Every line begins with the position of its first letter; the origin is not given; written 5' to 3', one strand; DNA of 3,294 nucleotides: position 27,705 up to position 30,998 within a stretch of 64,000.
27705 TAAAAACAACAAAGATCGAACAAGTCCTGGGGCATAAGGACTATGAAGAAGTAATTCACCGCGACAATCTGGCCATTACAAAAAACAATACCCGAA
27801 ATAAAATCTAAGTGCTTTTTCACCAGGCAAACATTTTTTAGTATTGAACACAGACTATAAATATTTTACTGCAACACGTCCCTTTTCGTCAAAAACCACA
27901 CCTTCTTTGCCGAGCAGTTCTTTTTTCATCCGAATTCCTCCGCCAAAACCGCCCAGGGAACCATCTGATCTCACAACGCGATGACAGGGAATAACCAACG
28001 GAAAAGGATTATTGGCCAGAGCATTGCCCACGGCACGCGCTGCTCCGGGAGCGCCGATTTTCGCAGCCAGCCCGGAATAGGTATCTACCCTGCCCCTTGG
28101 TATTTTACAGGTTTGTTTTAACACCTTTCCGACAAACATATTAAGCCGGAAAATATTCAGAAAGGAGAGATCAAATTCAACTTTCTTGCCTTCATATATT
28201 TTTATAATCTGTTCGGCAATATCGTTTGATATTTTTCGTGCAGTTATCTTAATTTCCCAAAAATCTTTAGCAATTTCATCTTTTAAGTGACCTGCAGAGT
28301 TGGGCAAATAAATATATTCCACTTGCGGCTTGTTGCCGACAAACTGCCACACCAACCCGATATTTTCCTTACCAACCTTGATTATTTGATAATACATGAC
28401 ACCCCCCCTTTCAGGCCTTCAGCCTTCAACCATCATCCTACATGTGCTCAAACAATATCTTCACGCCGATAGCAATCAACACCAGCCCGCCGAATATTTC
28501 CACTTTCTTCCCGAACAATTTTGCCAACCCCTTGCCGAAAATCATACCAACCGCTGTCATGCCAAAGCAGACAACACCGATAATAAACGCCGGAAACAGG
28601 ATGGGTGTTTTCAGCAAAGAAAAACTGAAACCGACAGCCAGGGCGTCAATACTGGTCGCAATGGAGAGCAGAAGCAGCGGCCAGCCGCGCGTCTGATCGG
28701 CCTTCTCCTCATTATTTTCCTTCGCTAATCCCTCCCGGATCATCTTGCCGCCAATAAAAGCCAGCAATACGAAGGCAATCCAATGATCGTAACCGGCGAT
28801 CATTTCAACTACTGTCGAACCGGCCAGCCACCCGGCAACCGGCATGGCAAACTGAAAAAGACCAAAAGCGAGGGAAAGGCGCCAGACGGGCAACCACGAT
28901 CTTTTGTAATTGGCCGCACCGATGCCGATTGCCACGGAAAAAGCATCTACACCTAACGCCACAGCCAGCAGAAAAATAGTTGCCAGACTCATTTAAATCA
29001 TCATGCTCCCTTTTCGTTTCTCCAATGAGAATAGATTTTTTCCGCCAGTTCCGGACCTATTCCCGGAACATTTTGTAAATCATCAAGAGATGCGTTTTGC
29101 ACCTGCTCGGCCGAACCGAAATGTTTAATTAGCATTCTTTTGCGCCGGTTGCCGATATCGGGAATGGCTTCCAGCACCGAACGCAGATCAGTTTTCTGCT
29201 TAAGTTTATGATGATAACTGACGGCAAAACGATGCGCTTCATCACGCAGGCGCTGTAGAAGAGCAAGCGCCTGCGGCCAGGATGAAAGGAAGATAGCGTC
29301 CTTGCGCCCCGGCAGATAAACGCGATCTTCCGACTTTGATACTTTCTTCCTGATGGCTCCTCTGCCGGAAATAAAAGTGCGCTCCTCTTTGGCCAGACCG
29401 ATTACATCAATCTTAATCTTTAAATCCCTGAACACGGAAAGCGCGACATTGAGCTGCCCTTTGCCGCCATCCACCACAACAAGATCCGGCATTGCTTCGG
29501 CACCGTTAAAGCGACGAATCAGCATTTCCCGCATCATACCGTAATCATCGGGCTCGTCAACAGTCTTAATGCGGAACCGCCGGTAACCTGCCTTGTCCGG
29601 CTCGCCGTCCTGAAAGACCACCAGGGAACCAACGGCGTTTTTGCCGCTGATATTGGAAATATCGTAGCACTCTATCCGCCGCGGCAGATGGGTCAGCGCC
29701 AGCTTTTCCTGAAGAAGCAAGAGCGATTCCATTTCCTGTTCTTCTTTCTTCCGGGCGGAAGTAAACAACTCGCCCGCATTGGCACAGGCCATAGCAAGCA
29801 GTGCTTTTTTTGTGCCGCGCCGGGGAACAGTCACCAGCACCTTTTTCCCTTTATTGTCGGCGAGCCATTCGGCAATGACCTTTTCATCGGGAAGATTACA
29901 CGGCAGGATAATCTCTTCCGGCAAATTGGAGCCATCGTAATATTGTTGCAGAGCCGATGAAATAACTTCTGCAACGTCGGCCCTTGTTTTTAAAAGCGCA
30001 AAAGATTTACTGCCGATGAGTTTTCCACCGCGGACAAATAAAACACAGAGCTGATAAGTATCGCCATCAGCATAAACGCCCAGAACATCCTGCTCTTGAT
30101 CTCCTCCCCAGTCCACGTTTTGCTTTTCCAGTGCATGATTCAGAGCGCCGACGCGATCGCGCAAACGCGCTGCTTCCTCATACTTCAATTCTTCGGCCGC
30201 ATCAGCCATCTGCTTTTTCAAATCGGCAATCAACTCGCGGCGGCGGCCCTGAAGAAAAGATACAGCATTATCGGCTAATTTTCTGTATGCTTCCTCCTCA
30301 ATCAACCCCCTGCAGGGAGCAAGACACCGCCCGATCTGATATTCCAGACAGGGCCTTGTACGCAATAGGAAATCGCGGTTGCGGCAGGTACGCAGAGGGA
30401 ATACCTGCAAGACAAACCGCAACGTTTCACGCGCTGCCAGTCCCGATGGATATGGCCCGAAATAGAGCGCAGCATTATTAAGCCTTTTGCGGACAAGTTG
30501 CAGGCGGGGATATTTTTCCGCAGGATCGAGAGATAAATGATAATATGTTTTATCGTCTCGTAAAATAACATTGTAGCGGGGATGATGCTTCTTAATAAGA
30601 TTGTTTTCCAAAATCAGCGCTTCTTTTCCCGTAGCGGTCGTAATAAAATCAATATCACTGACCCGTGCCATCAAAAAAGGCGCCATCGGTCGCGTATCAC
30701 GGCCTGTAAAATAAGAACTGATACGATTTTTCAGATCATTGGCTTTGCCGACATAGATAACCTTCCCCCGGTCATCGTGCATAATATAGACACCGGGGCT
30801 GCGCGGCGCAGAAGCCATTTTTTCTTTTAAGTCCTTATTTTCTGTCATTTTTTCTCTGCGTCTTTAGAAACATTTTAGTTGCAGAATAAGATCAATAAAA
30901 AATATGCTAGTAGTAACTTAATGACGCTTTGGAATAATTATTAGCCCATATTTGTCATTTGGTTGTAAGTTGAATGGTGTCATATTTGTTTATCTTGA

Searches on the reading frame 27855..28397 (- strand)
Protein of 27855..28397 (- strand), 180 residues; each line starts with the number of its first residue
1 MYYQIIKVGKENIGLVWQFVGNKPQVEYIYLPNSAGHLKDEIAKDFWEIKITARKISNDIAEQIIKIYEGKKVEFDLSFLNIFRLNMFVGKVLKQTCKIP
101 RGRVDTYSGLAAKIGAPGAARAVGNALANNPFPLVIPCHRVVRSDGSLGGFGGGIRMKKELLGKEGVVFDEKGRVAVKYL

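Call 37: search_protein_families(library=ncbifam, proteins=[window:27855-28397:-], max_evalue=0.00001)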
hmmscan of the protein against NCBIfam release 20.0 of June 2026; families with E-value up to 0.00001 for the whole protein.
window:27855-28397:- (180 aa): 5 families
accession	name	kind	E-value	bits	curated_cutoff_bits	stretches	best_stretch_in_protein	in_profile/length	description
TIGR00589.1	ogt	superfamily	1.5e-28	98.6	46.4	1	88-165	3-80/80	methylated-DNA--[protein]-cysteine S-methyltransferase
NF011964.0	PRK15435.1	equivalog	1.2e-19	70.6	345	1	36-165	220-348/354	bifunctional DNA-binding transcriptional regulator/O6-methylguanine-DNA methyltransferase Ada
NF007626.0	PRK10286.1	equivalog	3.7e-19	69.5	192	1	88-167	89-168/171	methylated-DNA--[protein]-cysteine S-methyltransferase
NF003022.0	PRK03887.1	equivalog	6.9e-15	55.3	164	1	49-167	53-170/175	methylated-DNA--protein-cysteine methyltransferase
NF041132.1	DNA_protcyst_Mta_Thcoc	equivalog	8.2e-15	55.1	250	1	53-166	57-169/169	methylated-DNA--protein-cysteine methyltransferase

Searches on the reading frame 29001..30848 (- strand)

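Call 14: search_protein_families(library=ncbifam, proteins=[window:29001-30848:-], max_evalue=0.00001)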
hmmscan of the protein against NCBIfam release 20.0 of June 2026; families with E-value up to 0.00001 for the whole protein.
window:29001-30848:- (615 aa): 17 families
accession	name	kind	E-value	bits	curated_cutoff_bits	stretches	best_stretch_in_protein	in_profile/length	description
TIGR00194.1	uvrC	equivalog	5.9e-175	583.2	285.45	1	7-589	1-573/574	excinuclease ABC subunit UvrC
NF001824.0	PRK00558.1-5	equivalog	4.3e-146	488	451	2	3-449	3-478/652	excinuclease ABC subunit UvrC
NF011260.0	PRK14666.1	equivalog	8.4e-137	457.8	649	2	8-323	3-321/698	excinuclease ABC subunit C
NF011263.0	PRK14669.1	equivalog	6.2e-134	447.9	1108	1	6-613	2-606/624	excinuclease ABC subunit C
NF011262.0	PRK14668.1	equivalog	2.9e-119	399.1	544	1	4-606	3-574/577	excinuclease ABC subunit C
NF011261.0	PRK14667.1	equivalog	2.1e-114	383.1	818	1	5-606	4-562/567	excinuclease ABC subunit C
NF011266.0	PRK14672.1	equivalog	2.5e-95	320.3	1504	2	7-340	11-336/691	excinuclease ABC subunit C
NF011264.0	PRK14670.1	equivalog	2.8e-85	286.8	1021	1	5-606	6-586/602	excinuclease ABC subunit C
NF005906.0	PRK07883.1-4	equivalog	6.8e-68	229.4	495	1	11-347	209-544/563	DEDD exonuclease domain-containing protein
NF005907.0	PRK07883.1-5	equivalog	5.5e-53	180.2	454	1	8-340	220-550/584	DEDD exonuclease domain-containing protein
NF005905.0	PRK07883.1-3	equivalog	7.6e-44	150.3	508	1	11-247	220-454/581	DEDD exonuclease domain-containing protein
NF005903.0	PRK07883.1-1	equivalog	7.8e-33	113.8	1038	1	10-350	240-573/642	DEDD exonuclease domain-containing protein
NF005904.0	PRK07883.1-2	equivalog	2.1e-31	108.9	969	1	13-243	228-459/584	DEDD exonuclease domain-containing protein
NF007833.0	PRK10545.1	equivalog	1.6e-16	60.3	367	1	6-189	23-203/289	excinuclease Cho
NF010337.0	PRK13766.1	equivalog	1.9e-10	39.6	610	1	542-607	705-773/781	Hef nuclease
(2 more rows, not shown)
